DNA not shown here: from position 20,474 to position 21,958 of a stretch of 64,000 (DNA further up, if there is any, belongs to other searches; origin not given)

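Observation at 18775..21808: Adjacent OGT-like GT41 glycosyltransferase and TcaB9-like C-methyltransferase in a phage early operon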

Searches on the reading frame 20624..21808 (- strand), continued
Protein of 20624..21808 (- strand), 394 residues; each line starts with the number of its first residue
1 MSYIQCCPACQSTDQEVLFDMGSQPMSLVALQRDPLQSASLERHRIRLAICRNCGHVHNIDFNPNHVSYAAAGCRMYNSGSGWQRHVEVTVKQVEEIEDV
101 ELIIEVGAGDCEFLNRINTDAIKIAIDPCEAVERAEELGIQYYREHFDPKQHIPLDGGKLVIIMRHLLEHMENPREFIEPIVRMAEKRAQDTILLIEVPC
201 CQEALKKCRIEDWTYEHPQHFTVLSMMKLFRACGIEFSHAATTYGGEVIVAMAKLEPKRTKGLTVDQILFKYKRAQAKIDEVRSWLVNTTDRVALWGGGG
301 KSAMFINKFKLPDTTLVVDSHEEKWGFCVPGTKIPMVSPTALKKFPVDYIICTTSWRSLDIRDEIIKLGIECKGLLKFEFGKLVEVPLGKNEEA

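Call 61: fold_search(model_id=the predicted structure, library=pdb)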
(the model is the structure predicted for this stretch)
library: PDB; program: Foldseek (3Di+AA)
matches with E <= 10: 1536; with E <= 0.001: 524
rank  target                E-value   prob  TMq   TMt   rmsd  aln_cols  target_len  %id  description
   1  4rv9                  1.2e-23  1.00  0.52  0.49  27.2       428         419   20  Crystal structure of MtmC in complex with SAH (released 2015-02-04)
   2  4rvd                  8.0e-23  1.00  0.52  0.49  27.3       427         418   20  Crystal structure of MtmC in complex with SAM (released 2015-01-28)
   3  5t67_A                8.8e-21  1.00  0.51  0.50  27.4       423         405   19  x-ray structure of the KijD1 C3-methyltransferase from Actinomadura kijaniata in complex with SAH and dTDP-sugar produ (released 2016-09-14)
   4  5t64_A                1.3e-20  1.00  0.51  0.50  27.3       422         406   18  X-ray structure of the C3-methyltransferase KijD1 from Actinomadura kijaniata in complex with TDP and SAH (released 2016-09-14)
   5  5t6b_B                4.9e-20  1.00  0.51  0.50  26.8       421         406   19  X-ray structure of the KijD1 C3-methyltransfeerase, converted to monomeric form (released 2016-09-14)
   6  5t6b_D                5.5e-20  1.00  0.48  0.48  26.9       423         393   17  X-ray structure of the KijD1 C3-methyltransfeerase, converted to monomeric form (released 2016-09-14)
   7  5t6b_C                6.2e-20  1.00  0.49  0.49  26.5       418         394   19  X-ray structure of the KijD1 C3-methyltransfeerase, converted to monomeric form (released 2016-09-14)
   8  5t6b_A                7.9e-20  1.00  0.51  0.50  26.6       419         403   19  X-ray structure of the KijD1 C3-methyltransfeerase, converted to monomeric form (released 2016-09-14)
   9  4e2y                  1.5e-19  1.00  0.51  0.50  27.4       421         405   19  X-ray Structure of the E224Q mutant of TcaB9, a C-3'-Methyltransferase, in Complex with S-Adenosyl-L-Homocysteine and Su (released 2012-04-25)
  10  4e2z                  3.1e-19  1.00  0.51  0.50  27.5       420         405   19  X-ray Structure of the H225N mutant of TcaB9, a C-3'-Methyltransferase, in Complex with S-Adenosyl-L-Homocysteine and Su (released 2012-04-25)
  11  5t67_B                3.7e-19  1.00  0.50  0.49  26.7       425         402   18  x-ray structure of the KijD1 C3-methyltransferase from Actinomadura kijaniata in complex with SAH and dTDP-sugar produ (released 2016-09-14)
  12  5t64_B                4.2e-19  1.00  0.49  0.49  26.5       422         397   18  X-ray structure of the C3-methyltransferase KijD1 from Actinomadura kijaniata in complex with TDP and SAH (released 2016-09-14)
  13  4e2w                  4.7e-19  1.00  0.52  0.50  27.5       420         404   18  X-ray Structure of the H181N mutant of TcaB9, a C-3'-Methyltransferase, in Complex with S-Adenosyl-L-Homocysteine and Su (released 2012-04-25)
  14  3ndi                  1.1e-18  1.00  0.50  0.49  27.5       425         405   19  X-ray Structure of a C-3'-Methyltransferase in Complex with S-adenosylmethionine and dTMP (released 2010-06-30)
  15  4e33                  1.4e-18  1.00  0.50  0.49  27.6       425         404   19  X-ray Structure of the C-3'-Methyltransferase TcaB9 in Complex with S-Adenosyl-L-Homocysteine and Reduced dTDP-Sugar Sub (released 2012-04-25)
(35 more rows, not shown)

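Call 70: find_related_loci(query=A2, collection=viral_contigs, flank=4000)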
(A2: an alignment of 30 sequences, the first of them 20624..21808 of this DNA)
Query A2 (394 aa) in viral_contigs; peptide patterns used: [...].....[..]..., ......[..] (x = any residue, [..] = any of these).
35 stretches matched a pattern; 29 encode a relative of the query (tblastn E <= 1e-3); 29 distinct loci.
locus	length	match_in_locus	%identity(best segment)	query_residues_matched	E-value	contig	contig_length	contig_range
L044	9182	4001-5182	59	1-393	1e-158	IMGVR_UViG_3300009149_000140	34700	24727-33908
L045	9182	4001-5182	59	1-393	1e-158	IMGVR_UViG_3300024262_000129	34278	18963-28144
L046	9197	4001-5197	52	4-394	3e-138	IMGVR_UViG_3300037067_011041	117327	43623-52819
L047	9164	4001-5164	50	7-391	2e-123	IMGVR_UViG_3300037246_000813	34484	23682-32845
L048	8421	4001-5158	49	7-389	8e-122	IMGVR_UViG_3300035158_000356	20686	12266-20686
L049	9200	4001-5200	48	7-389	1e-119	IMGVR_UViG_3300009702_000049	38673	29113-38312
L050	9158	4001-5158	48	7-392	1e-115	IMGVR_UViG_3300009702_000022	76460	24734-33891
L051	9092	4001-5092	44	7-386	2e-97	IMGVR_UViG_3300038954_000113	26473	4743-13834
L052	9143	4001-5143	40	7-390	5e-95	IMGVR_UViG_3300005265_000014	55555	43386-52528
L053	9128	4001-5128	44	3-389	1e-91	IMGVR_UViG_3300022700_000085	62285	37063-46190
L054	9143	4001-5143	41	7-390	5e-93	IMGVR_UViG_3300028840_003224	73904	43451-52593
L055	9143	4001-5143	41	7-390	5e-93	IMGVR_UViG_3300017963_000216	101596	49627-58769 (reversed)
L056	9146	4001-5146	33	7-385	1e-60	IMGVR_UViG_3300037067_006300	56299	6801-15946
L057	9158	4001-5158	32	7-385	2e-55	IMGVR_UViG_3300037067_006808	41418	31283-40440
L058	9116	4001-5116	32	7-378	1e-54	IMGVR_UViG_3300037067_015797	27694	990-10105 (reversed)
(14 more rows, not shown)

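Call 84: find_encoding_contigs(protein=P0230, flank=8000, max_places=3)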
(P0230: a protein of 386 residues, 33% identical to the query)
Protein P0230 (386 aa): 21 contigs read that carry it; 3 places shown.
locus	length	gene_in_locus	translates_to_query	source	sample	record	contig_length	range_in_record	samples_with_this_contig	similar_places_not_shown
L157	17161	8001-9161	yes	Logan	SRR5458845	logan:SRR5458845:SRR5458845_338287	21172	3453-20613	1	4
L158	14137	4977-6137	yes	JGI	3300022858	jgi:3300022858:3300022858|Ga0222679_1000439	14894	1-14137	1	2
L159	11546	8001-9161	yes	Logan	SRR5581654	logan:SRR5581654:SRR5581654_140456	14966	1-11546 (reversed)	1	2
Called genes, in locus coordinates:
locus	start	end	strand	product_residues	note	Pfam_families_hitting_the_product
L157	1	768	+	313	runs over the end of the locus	PF02195:ParB_N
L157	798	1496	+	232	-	-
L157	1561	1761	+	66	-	-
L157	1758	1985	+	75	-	-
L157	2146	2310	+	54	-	-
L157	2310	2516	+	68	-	-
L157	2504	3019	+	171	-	-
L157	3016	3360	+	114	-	-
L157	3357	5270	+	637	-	PF00176:SNF2-rel_dom (faint)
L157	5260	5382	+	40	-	-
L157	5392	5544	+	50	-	-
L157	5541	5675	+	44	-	-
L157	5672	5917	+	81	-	-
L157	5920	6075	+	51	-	-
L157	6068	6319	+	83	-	-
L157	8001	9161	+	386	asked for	PF13489:Methyltransf_23, PF08484:Methyltransf_14 (weak)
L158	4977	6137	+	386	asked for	PF13489:Methyltransf_23, PF08484:Methyltransf_14 (weak)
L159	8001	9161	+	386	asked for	PF13489:Methyltransf_23, PF08484:Methyltransf_14 (weak)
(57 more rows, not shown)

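Call 89: search_protein_representatives(alignment_id=A2)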
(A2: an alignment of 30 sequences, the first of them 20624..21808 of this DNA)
Query: 30 sequences, 390 profile positions. Proteins with E-value up to 0.001 (for the whole library): 27255; up to 1e-10: 8523; up to 1e-30: 1499. The best 150 are listed.
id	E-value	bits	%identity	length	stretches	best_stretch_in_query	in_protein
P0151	1.5e-168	576.7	-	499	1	2-389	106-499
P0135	2.0e-166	569.8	-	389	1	4-389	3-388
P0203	1.2e-148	511.2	-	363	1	19-386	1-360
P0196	1.9e-143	494.1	-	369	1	19-389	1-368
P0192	2.6e-142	490.4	-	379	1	4-388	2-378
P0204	4.8e-141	486.2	-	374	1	4-388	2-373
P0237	4.5e-137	473.1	-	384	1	4-389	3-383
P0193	6.1e-137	472.7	-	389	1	3-389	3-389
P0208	1.1e-134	465.3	-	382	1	3-389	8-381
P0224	1.8e-128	444.8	-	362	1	16-384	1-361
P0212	4.7e-124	430.3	-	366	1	4-386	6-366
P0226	5.0e-124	430.2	-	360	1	19-388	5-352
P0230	2.4e-121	421.3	-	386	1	4-384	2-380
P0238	3.2e-120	417.6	-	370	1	4-388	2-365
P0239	4.3e-117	407.4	-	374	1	3-389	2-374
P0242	2.1e-107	375.5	-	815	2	4-352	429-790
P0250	1.5e-97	343.0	-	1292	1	3-386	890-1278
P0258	1.7e-95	336.3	-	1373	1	4-386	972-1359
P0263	5.0e-94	331.4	-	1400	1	3-386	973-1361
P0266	7.4e-93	327.6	-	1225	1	3-386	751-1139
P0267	1.1e-92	327.0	-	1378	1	3-389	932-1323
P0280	9.8e-83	294.2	-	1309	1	3-387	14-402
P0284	3.5e-81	289.1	-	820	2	4-352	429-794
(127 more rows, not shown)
